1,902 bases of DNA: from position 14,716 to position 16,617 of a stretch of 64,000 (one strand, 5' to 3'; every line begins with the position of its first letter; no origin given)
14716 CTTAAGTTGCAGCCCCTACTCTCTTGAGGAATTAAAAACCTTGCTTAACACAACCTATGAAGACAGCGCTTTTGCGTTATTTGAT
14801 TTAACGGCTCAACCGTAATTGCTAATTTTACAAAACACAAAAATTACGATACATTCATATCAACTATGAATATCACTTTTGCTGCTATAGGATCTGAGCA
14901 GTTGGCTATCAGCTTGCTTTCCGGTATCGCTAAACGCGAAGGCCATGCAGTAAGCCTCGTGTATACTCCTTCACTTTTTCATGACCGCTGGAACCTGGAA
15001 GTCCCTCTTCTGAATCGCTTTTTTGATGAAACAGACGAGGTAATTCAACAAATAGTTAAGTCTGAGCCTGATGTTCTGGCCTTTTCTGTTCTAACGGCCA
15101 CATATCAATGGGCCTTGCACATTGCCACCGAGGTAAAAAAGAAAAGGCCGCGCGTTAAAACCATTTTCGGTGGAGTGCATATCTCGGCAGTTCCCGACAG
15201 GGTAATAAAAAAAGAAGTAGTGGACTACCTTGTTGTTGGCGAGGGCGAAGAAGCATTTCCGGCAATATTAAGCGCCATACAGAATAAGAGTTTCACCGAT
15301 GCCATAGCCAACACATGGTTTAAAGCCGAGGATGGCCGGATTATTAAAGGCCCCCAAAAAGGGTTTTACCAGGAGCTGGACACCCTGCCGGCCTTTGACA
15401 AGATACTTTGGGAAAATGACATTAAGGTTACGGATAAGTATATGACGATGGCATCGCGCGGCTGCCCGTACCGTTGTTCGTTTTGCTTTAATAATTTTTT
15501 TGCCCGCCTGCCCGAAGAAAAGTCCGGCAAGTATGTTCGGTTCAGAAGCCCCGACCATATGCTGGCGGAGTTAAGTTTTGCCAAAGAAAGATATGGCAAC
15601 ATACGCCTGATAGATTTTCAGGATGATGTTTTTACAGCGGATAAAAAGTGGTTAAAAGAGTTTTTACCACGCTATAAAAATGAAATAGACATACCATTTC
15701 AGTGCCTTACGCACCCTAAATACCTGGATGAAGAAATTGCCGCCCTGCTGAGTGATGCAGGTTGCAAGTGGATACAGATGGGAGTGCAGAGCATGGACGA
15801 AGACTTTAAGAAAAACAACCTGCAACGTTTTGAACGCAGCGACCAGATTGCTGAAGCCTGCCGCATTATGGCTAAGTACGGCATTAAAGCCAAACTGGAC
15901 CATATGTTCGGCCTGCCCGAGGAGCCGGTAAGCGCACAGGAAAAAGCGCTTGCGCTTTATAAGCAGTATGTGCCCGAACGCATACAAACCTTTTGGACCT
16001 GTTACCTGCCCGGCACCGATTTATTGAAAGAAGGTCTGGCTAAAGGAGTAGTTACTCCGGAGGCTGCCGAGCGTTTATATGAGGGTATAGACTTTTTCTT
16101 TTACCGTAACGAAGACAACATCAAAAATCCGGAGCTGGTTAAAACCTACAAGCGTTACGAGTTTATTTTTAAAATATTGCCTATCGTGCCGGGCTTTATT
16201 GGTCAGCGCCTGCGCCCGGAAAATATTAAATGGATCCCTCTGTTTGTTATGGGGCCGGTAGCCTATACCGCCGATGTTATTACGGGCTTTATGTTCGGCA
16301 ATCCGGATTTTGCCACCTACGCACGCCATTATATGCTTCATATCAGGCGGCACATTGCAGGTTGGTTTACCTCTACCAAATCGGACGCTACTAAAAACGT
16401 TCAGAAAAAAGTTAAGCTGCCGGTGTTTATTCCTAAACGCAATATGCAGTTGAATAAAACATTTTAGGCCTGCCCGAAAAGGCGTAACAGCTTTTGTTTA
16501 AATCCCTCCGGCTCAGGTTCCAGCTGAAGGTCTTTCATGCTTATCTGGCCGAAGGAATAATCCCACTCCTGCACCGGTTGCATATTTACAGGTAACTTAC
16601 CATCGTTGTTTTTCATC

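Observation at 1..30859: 31-kb glycan/glycolipid export locus with an enzyme set that matches no characterised pathway I recognise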

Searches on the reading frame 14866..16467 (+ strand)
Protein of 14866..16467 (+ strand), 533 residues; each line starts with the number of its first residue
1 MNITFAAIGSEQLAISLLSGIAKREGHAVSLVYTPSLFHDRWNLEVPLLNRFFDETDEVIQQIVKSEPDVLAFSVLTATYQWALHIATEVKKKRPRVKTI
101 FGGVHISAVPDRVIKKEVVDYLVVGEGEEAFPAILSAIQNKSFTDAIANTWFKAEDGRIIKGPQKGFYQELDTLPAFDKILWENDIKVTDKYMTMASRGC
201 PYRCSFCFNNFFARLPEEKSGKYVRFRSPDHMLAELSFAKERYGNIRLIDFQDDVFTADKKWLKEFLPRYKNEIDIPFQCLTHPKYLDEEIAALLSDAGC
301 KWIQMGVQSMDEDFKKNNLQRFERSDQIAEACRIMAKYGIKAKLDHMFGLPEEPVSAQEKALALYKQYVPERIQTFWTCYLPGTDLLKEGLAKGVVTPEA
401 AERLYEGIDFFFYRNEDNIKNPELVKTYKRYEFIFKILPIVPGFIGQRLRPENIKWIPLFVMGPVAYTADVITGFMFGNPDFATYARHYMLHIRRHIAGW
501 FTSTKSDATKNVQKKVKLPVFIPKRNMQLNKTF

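Call 4: search_protein_families(library=pfam, proteins=[window:14866-16467:+], max_evalue=0.01)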
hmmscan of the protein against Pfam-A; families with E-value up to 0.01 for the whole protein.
window:14866-16467:+ (533 aa): 2 families
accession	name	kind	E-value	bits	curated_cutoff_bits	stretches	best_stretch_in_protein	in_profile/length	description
PF04055.27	Radical_SAM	-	1.3e-21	77.9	29.5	1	197-356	4-157/166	Radical SAM superfamily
PF02310.24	B12-binding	-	1.5e-20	73.6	32.1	1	24-134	10-120/121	B12 binding domain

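Call 9: list_cluster_members(proteins=[window:14866-16467:+, window:24044-25864:-, window:25874-27838:-, window:7876-9204:-, window:6129-7856:-, window:11494-13146:+, window:13100-14818:+, window:20110-20907:+, window:20913-22322:-, window:30822-32489:-])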
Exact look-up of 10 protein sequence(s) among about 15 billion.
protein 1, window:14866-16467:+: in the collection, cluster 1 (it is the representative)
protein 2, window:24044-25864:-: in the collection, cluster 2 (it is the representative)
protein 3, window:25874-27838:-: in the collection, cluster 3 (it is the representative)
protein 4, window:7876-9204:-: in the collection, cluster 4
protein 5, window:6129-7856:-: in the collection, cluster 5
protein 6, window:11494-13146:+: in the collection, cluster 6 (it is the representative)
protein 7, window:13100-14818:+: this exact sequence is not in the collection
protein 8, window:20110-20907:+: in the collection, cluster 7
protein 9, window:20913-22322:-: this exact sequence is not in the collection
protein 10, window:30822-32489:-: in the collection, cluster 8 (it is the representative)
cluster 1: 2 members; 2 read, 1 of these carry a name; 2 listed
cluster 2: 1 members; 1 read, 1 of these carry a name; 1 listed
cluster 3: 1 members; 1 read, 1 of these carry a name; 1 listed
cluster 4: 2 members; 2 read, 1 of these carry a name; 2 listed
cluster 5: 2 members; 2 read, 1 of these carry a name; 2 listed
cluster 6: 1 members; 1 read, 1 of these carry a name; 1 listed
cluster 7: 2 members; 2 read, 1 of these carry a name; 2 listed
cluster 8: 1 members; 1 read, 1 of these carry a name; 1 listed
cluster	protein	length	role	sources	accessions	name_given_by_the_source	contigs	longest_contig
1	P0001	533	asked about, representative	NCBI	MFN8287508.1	MAG: radical SAM protein [Chitinophagales bacterium]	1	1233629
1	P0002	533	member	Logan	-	-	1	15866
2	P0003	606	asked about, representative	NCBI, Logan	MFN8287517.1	MAG: phytanoyl-CoA dioxygenase family protein [Chitinophagales bacterium]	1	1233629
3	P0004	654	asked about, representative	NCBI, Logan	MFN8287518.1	MAG: phytanoyl-CoA dioxygenase family protein [Chitinophagales bacterium]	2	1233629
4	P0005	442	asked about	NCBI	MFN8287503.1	MAG: cytochrome ubiquinol oxidase subunit I [Chitinophagales bacterium]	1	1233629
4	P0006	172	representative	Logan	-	-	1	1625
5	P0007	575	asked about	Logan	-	-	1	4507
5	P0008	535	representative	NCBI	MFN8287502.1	MAG: hypothetical protein U0V74_12140 [Chitinophagales bacterium]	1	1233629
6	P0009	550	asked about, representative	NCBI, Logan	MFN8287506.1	MAG: hypothetical protein U0V74_12160 [Chitinophagales bacterium]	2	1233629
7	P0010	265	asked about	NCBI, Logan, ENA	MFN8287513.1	MAG: hypothetical protein U0V74_12195 [Chitinophagales bacterium]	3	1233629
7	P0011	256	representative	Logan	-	-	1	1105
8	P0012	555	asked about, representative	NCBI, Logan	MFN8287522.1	MAG: glycerol-3-phosphate dehydrogenase/oxidase [Chitinophagales bacterium]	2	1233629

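Call 19: find_related_loci(query=A1, collection=genome_contigs, flank=10000)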
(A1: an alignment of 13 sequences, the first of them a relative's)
Query A1 (606 aa) in genome_contigs; peptide patterns used: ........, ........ (x = any residue, [..] = any of these).
176 stretches matched a pattern; 165 encode a relative of the query (tblastn E <= 1e-3); the best 80 are kept; 80 distinct loci.
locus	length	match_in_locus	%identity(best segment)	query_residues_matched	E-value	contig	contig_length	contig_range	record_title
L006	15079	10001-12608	71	1-606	0e+0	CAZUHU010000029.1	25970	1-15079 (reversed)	MAG TPA_asm: uncultured Chitinophaga sp. isolate SRP189682_co1_467 genome assembly, contig: NODE_3047_length_25970_cov_5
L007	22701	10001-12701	71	1-606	0e+0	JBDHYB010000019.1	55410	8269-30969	MAG: Chitinophagales bacterium isolate AS-MICRO-OLR.239 NODE_1523_length_55410_cov_6.369260, whole genome shotgun sequen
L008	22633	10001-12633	72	1-606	0e+0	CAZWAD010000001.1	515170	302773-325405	MAG TPA_asm: uncultured Chitinophaga sp. isolate SRP287453_co1_292 genome assembly, contig: NODE_2_length_515170_cov_10.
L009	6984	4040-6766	69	1-606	0e+0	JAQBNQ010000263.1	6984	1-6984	MAG: Bacteroidota bacterium isolate RYN_297 scaffold_1167433, whole genome shotgun sequence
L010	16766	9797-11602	54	1-597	0e+0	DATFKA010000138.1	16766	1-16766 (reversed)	MAG TPA_asm: Saprospiraceae bacterium isolate SMAG_U9158 k141_270999, whole genome shotgun sequence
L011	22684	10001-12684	52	1-576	0e+0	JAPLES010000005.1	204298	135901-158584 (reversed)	MAG: Bacteroidetes bacterium isolate LacPavin_0818_WC40_MAG_40_11 LacPavin_0818_WC40_scaffold_141646, whole genome shotg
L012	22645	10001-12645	56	1-586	0e+0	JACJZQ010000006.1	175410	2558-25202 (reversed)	MAG: Flavobacteriales bacterium isolate HK-STAS-BACT-68 HK-STAS-BACT-68_6, whole genome shotgun sequence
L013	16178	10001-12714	54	1-605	0e+0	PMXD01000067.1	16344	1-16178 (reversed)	MAG: Bacteroidetes bacterium isolate bog_950 73.20110700_S3M.57_contig_12241, whole genome shotgun sequence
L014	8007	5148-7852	54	1-582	0e+0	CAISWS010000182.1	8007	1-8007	MAG: uncultured Bacteroidetes bacterium isolate AM3_bin-0905 genome assembly, contig: bin-0905:182/527, whole genome sho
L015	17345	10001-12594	56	1-586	0e+0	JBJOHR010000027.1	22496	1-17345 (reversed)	MAG: Bacteroidota bacterium isolate sharkriverslough_2019_sw_WHONDRS-S19S_0042_B_bin.68 scaffold_4864, whole genome shot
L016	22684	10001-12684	52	1-578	0e+0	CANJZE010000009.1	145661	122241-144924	MAG: Bacteroidetes bacterium isolate RH-26jul17-168 genome assembly, contig: RH-26jul17-C202, whole genome shotgun seque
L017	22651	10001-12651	55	1-562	0e+0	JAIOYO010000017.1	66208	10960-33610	MAG: Flavobacteriales bacterium isolate Tobar13m-G10 Tobar13m-C591, whole genome shotgun sequence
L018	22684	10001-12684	51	1-605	0e+0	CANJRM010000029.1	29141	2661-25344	MAG: Bacteroidetes bacterium isolate RH-23may17-600 genome assembly, contig: RH-23may17-C11324, whole genome shotgun seq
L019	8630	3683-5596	51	1-594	0e+0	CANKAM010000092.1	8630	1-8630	MAG: Bacteroidetes bacterium isolate RH-26jul17-244 genome assembly, contig: RH-26jul17-C22256, whole genome shotgun seq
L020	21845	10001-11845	52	1-604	0e+0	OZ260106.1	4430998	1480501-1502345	MAG: uncultured Bacteroidia bacterium isolate CRY1-m2-bin03 genome assembly, chromosome: 1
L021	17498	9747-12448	56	1-564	0e+0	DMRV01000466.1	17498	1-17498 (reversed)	MAG TPA_asm: Flavobacteriales bacterium isolate UBA10329 contig_35555, whole genome shotgun sequence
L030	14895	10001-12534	46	1-558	7e-162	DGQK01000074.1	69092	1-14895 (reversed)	MAG TPA_asm: Bacteroidetes bacterium UBA4416 UBA4416_contig_2520, whole genome shotgun sequence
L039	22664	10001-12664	68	1-604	0e+0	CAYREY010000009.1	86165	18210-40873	MAG TPA_asm: uncultured Chitinophaga sp. isolate SRP285395_co1_464 genome assembly, contig: NODE_275_length_86165_cov_21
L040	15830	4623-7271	66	1-589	0e+0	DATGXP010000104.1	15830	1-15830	MAG TPA_asm: Chitinophagales bacterium isolate SMAG_U10612 k141_412310, whole genome shotgun sequence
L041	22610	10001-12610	68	1-578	0e+0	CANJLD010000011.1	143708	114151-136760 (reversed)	MAG: Bacteroidetes bacterium isolate RH-23may17-677 genome assembly, contig: RH-23may17-C686, whole genome shotgun seque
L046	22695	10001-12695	59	1-604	3e-119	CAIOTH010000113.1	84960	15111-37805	MAG: uncultured Bacteroidetes bacterium isolate Umea3_bin-1751 genome assembly, contig: bin-1751:113/174, whole genome s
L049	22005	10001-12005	57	1-558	3e-116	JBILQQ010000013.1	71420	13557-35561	MAG: Flavobacterium sp. isolate ME2018-06-07_3300034013_group8_bin111 Rohwer_bin914_scaffold_165_c1, whole genome shotgu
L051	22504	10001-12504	63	1-571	0e+0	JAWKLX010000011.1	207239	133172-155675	MAG: Saprospiraceae bacterium isolate ABC1.32 ABC1.32.fa-11, whole genome shotgun sequence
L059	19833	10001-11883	59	1-597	7e-113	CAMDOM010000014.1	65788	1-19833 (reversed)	MAG: Chryseobacterium gleum isolate TrE-03may19-215 genome assembly, contig: TrE-03may19-C216, whole genome shotgun sequ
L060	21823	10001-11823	59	1-604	0e+0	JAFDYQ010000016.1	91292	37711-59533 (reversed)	MAG: Bacteroidetes bacterium isolate SZAS-59 LIN-388__16__length-91292, whole genome shotgun sequence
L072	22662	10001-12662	56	1-605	2e-178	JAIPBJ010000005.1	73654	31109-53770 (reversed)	MAG: Flavobacteriales bacterium isolate Tobar13m-G24 Tobar13m-C492, whole genome shotgun sequence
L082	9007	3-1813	60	5-605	5e-169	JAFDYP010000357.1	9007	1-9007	MAG: Bacteroidetes bacterium isolate SZAS-58 CK_MAG-92__357__length-9007, whole genome shotgun sequence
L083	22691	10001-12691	56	1-605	6e-100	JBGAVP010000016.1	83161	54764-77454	MAG: Chitinophagales bacterium isolate MAG_AAO_H10.2 AAOH10-2_opera_contig_1409, whole genome shotgun sequence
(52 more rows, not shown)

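Call 25: search_protein_families(library=pfam, proteins=[L030:3790-4899:-, L049:14963-15964:+, L041:16193-17446:-, L041:14680-16077:+, L040:7284-8495:-, L059:16052-17743:+, L083:17101-18432:+, L021:1069-2301:+], max_evalue=0.01)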
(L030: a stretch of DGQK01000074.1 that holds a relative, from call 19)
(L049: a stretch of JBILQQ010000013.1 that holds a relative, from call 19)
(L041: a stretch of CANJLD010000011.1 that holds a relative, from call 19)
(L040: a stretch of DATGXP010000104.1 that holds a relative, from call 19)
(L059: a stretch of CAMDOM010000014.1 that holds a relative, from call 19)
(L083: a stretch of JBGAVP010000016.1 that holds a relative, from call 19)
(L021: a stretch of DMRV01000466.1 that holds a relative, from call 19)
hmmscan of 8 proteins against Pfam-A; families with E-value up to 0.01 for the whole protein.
L030:3790-4899:- (369 aa): 1 family
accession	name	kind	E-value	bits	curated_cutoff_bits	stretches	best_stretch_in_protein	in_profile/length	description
PF01040.23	UbiA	-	2.8e-15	56.7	34.2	1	61-294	3-227/250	UbiA prenyltransferase family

L049:14963-15964:+ (333 aa): 2 families
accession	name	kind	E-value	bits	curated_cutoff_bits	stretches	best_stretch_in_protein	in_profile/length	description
PF13472.12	Lipase_GDSL_2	-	0.00094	20.2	32.9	0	97-160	2-70/178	GDSL-like Lipase/Acylhydrolase family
PF00657.28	Lipase_GDSL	-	0.0065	17.1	23.6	0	254-324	139-207/208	GDSL-like Lipase/Acylhydrolase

L041:16193-17446:- (417 aa): 3 families
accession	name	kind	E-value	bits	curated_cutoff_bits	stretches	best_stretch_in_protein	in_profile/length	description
PF13472.12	Lipase_GDSL_2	-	1.1e-07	33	32.9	1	167-244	2-79/178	GDSL-like Lipase/Acylhydrolase family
PF00657.28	Lipase_GDSL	-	2.3e-06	28.3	23.6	1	164-240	1-89/208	GDSL-like Lipase/Acylhydrolase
PF25182.1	NonGDSL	-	0.00017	21.4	80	1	158-239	24-106/220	Non-GDSL lipase-like family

L041:14680-16077:+ (465 aa): 3 families
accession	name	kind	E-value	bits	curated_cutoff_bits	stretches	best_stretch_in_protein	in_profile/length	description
PF04055.27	Radical_SAM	-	3.1e-18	66.9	29.5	1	137-300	5-165/166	Radical SAM superfamily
PF13186.11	SPASM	-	6.8e-10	39.5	21.5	1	38-100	1-66/67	Iron-sulfur cluster-binding domain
PF00961.24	LAGLIDADG_1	-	0.0046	18.3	23.1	0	223-276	35-89/102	LAGLIDADG endonuclease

L040:7284-8495:- (403 aa): 0 families

L059:16052-17743:+ (563 aa): 0 families

L083:17101-18432:+ (443 aa): 1 family
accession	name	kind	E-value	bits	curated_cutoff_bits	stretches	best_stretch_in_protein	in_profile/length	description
PF13472.12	Lipase_GDSL_2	-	0.0097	16.9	32.9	0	183-244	2-70/178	GDSL-like Lipase/Acylhydrolase family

L021:1069-2301:+ (410 aa): 3 families
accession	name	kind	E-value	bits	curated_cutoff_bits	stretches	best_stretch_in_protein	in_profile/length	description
PF13469.12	Sulfotransfer_3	-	9.8e-39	134.3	27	1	113-358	1-213/216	Sulfotransferase family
PF00685.33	Sulfotransfer_1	-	3e-05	24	22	1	112-368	2-191/255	Sulfotransferase domain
PF17784.7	Sulfotransfer_4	-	0.00014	22.2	22.8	0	256-288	78-110/215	Sulfotransferase domain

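Call 42: search_protein_families(library=ncbifam, proteins=[L040:7284-8495:-, window:14866-16467:+], max_evalue=0.01)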
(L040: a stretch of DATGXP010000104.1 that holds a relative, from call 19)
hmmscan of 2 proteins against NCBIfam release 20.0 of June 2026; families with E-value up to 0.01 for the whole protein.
L040:7284-8495:- (403 aa): 0 families

window:14866-16467:+ (533 aa): 25 families
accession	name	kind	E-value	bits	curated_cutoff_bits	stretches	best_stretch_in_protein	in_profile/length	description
TIGR03471.1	HpnJ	equivalog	6.3e-34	117.6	577.6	1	67-403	68-400/472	hopanoid biosynthesis associated radical SAM protein HpnJ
NF050148.1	rSAM_ApyD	equivalog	7.1e-31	107.3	750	1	15-369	28-367/645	RiPP biosynthesis radical SAM protein ApyD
TIGR04013.1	B12_SAM_MJ_1487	hypoth_equivalog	2.1e-29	102.5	251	2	57-233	32-186/382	TIGR04013 family B12-binding domain/radical SAM domain-containing protein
TIGR04479.1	bcpD_PhpK_rSAM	subfamily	1.3e-24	86.4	600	1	40-371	83-412/504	PhpK family radical SAM P-methyltransferase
NF033712.0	B12_rSAM_KedN5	subfamily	1.8e-24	86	700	1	58-402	52-403/624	KedN5 family methylcobalamin-dependent radical SAM C-methyltransferase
TIGR03975.1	rSAM_ocin_1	subfamily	9.2e-23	80.6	281.85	1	57-354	118-416/606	RiPP maturation radical SAM C-methyltransferase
TIGR02026.1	BchE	equivalog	1.2e-22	80.5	481.35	1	57-388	53-385/497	magnesium-protoporphyrin IX monomethyl ester anaerobic oxidative cyclase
TIGR04072.2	rSAM_ladder_B12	equivalog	1.9e-22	79.5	360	1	79-400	81-382/443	lipid biosynthesis B12-binding/radical SAM protein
NF038361.1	rSAM_Sden_1168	equivalog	4.5e-22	78.3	575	1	58-401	131-484/560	Sden_1168 family B12-binding radical SAM P-methyltransferase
TIGR04385.1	B12_rSAM_cofa1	equivalog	1.9e-18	66.9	450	1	90-367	93-363/438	B12 lower ligand biosynthesis radical SAM protein BzaD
TIGR04014.1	B12_SAM_MJ_0865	equivalog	2.8e-15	56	360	1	59-363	30-331/434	methyl-coenzyme M reductase glutamine C-methyltransferase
TIGR04367.1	HpnR_B12_rSAM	equivalog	9.6e-14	50.8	650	1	45-342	38-327/490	hopanoid C-3 methylase HpnR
TIGR04190.1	B12_SAM_Ta0216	equivalog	2.9e-13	49.3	500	1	82-354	95-380/554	TIGR04190 family B12-binding domain/radical SAM domain protein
TIGR04295.1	B12_rSAM_oligo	hypoth_equivalog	1.4e-12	47.1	400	1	99-318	104-312/422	TIGR04295 family B12-binding domain-containing radical SAM protein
NF033070.1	rSAM_AprD4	equivalog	3.5e-12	46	500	1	195-362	200-360/456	AprD4 family radical SAM diol-dehydratase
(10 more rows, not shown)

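Call 58: predict_structure(alignment_id=A3)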
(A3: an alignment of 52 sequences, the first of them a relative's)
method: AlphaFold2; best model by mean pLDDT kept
length: 606 residues; sequences in the alignment: 52
mean_pLDDT: 91.1   pTM: 0.58
mean pLDDT of the five models: 91.1, 89.5, 89.5, 89.4, 89.1
residues with pLDDT >= 90: 490; 70-90: 77; 50-70: 15; < 50: 24
segments of 3 or more residues with pLDDT < 50: 574-594, 604-606
pLDDT, mean of each block of 10 residues (from residue 1): 88 97 97 98 93 84 90 97 97 95 93 94 98 91 95 94 95 92 98 95 96 95 96 90 75 90 95 96 74 93 96 98 97 92 93 96 94 95 96 95 95 97 94 88 96 97 97 97 97 94 95 95 88 93 93 95 93 53 41 52 50
secondary structure, 60 per line:
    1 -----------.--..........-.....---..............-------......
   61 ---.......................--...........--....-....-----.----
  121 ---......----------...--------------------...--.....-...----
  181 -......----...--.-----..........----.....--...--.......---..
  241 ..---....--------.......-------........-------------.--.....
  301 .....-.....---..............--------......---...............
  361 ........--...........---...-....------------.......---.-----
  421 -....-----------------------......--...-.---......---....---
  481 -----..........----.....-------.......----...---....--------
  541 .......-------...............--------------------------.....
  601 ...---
elements in order: H15-24 E26-30 H34-47 E55-57 H64-85 E89-99 E107-110 E124-129 E140-142 H168-172 E174-176 E182-187 E192-194 E203-212 E217-221 E229-235 H239-242 H246-249 E258-264 H272-279 H296-305 E307-311 H315-328 E337-339 H346-367 E371-381 E389-392 E405-411 E422-425 H449-454 E457-459 E465-470 E474-477 E486-495 E500-504 E512-518 H529-532 E541-547 H555-569 H596-603

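Call 61: fold_search(model_id=the predicted structure, library=pdb)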
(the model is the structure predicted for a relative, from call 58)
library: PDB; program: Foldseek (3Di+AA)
matches with E <= 10: 1774; with E <= 0.001: 523
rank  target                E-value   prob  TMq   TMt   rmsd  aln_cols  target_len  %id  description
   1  9c9n                  6.3e-11  1.00  0.26  0.55   5.3       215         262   20  Crystal structure of Fe/2-OG dependent dioxygenase MysH in complex with nickel and succinate (released 2025-10-08)
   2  4xac                  1.3e-10  1.00  0.23  0.55  10.5       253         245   19  Crystal Structure of EvdO2 from Micromonospora carbonacea var. aurantiaca complexed with 2-oxoglutarate (released 2015-08-05)
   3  5ep9_B                1.8e-10  1.00  0.26  0.56   9.3       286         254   18  Crystal structure of the non-heme alpha ketoglutarate dependent epimerase SnoN from nogalamycin biosynthesis (released 2016-05-11)
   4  5ep9_A                2.1e-10  1.00  0.26  0.54   9.1       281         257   19  Crystal structure of the non-heme alpha ketoglutarate dependent epimerase SnoN from nogalamycin biosynthesis (released 2016-05-11)
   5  5ep9_C                2.2e-10  1.00  0.25  0.54   9.6       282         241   18  Crystal structure of the non-heme alpha ketoglutarate dependent epimerase SnoN from nogalamycin biosynthesis (released 2016-05-11)
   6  9ci4                  2.3e-10  1.00  0.26  0.58   5.3       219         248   17  Crystal structure of Fe/2-OG dependent dioxygenase MysH (Apo form) (released 2026-03-18)
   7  4xab                  2.3e-10  1.00  0.24  0.55  10.1       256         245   19  Crystal Structure of EvdO2 from Micromonospora carbonacea var. aurantiaca (released 2015-08-05)
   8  5equ_A                2.4e-10  1.00  0.26  0.54   9.5       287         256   18  Crystal structure of the epimerase SnoN in complex with Fe3+, alpha ketoglutarate and nogalamycin RO (released 2016-05-11)
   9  5epa_A                2.5e-10  1.00  0.25  0.53   5.9       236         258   19  Crystal structure of non-heme alpha ketoglutarate dependent carbocyclase SnoK from nogalamycin biosynthesis (released 2016-05-11)
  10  5epa_F                2.8e-10  1.00  0.26  0.56   5.2       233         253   19  Crystal structure of non-heme alpha ketoglutarate dependent carbocyclase SnoK from nogalamycin biosynthesis (released 2016-05-11)
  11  8zyb_G                3.2e-10  1.00  0.24  0.50   6.5       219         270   20  a-KG dependent oxygenase (released 2025-06-18)
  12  5ep9_D                4.9e-10  1.00  0.25  0.54   9.5       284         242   18  Crystal structure of the non-heme alpha ketoglutarate dependent epimerase SnoN from nogalamycin biosynthesis (released 2016-05-11)
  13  8zyb_D                5.1e-10  1.00  0.24  0.50   6.3       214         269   21  a-KG dependent oxygenase (released 2025-06-18)
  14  5erl_D                5.4e-10  1.00  0.26  0.53   8.0       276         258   19  Crystal structure of the epimerase SnoN in complex with Ni2+, succinate and nogalamycin RO (released 2016-05-11)
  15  2fct_B                5.7e-10  1.00  0.25  0.47   6.8       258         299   19  SyrB2 with Fe(II), chloride, and alpha-ketoglutarate (released 2006-03-21)
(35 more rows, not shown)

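Call 64: search_protein_families(library=pfam, proteins=[L060:16387-17358:+, L051:16013-17068:+, L072:13892-14701:-, L082:3718-5325:+, L039:13914-15014:-, L046:5344-6255:+], max_evalue=0.01)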
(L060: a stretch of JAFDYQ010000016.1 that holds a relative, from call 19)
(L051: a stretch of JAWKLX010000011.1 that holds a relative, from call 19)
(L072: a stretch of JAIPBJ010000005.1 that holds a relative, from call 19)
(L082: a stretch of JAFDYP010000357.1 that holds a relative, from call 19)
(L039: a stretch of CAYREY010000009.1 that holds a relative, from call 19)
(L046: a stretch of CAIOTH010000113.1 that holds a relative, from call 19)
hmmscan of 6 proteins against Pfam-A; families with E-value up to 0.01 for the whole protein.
L060:16387-17358:+ (323 aa): 1 family
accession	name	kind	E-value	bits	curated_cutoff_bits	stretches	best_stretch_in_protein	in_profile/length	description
PF00487.30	FA_desaturase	-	2.5e-22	80.3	29.7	1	63-303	3-244/253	Fatty acid desaturase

L051:16013-17068:+ (351 aa): 0 families

L072:13892-14701:- (269 aa): 3 families
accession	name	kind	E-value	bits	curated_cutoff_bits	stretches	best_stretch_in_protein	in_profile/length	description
PF13621.12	Cupin_8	-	2.8e-43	149.1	27.4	1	24-247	3-247/252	Cupin-like domain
PF02373.28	JmjC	-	0.00016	22.5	24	1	139-244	2-112/114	JmjC domain, hydroxylase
PF08007.18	JmjC_2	-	0.0089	16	22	0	206-244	78-117/127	JmjC domain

L082:3718-5325:+ (535 aa): 0 families

L039:13914-15014:- (366 aa): 2 families
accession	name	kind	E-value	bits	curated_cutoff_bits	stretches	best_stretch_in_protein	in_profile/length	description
PF04488.21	Gly_transf_sug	-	8.6e-07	30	23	1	181-213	55-87/93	Glycosyltransferase sugar-binding region containing DXD motif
PF05704.18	Caps_synth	-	5.4e-05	23.2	24.5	1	170-210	101-141/278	Capsular polysaccharide synthesis protein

L046:5344-6255:+ (303 aa): 1 family
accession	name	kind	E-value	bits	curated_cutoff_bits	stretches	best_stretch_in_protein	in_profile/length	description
PF01501.26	Glyco_transf_8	-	0.00014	22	24.3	1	81-161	83-169/253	Glycosyl transferase family 8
